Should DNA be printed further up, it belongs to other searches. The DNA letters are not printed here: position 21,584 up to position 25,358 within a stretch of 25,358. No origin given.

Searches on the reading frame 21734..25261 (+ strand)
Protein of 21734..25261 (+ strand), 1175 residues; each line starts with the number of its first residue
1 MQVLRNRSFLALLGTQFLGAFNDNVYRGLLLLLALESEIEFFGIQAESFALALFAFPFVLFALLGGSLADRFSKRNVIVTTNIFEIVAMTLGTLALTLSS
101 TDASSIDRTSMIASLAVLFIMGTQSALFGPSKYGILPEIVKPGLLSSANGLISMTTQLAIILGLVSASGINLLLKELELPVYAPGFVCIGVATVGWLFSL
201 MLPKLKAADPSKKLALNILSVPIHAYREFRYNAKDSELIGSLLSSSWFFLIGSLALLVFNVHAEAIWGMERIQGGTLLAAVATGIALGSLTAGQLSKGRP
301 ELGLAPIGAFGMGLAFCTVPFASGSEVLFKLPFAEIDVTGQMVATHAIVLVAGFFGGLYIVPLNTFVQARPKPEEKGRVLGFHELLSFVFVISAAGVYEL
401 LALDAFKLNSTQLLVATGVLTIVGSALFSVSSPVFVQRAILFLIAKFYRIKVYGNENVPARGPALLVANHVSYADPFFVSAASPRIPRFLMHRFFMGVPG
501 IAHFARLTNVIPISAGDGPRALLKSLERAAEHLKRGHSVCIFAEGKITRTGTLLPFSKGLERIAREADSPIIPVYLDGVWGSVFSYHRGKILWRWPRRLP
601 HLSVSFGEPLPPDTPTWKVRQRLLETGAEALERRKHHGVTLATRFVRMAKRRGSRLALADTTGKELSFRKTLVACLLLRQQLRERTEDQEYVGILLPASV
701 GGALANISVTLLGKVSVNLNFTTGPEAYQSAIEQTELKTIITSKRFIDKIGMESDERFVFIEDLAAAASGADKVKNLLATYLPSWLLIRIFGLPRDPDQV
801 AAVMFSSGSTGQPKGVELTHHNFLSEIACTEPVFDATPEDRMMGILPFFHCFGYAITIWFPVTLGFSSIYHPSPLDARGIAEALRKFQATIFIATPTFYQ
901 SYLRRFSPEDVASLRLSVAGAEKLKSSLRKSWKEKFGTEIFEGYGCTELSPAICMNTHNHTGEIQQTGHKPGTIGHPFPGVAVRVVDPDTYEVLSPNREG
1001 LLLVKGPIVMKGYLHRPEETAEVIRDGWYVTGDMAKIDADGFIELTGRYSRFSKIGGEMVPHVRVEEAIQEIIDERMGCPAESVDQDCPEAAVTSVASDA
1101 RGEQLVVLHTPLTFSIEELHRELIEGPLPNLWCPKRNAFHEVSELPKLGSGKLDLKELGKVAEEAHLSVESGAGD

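Call 31: search_protein_families(library=pfam, proteins=[window:21734-25261:+], max_evalue=0.01)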
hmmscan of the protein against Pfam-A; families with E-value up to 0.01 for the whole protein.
window:21734-25261:+ (1175 aa): 4 families
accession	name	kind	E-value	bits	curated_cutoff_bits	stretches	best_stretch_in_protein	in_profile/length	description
PF00501.34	AMP-binding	-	7.2e-65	219.7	29.9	1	647-1014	3-384/384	AMP-binding enzyme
PF01553.26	Acyltransferase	-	5.7e-28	97.8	23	1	449-576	1-131/132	Acyltransferase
PF07690.21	MFS_1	-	4.4e-19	69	33.4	1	15-388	4-340/347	Major Facilitator Superfamily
PF05977.19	MFS_3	-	5.6e-08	32.1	27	1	55-297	55-279/524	Transmembrane secretion effector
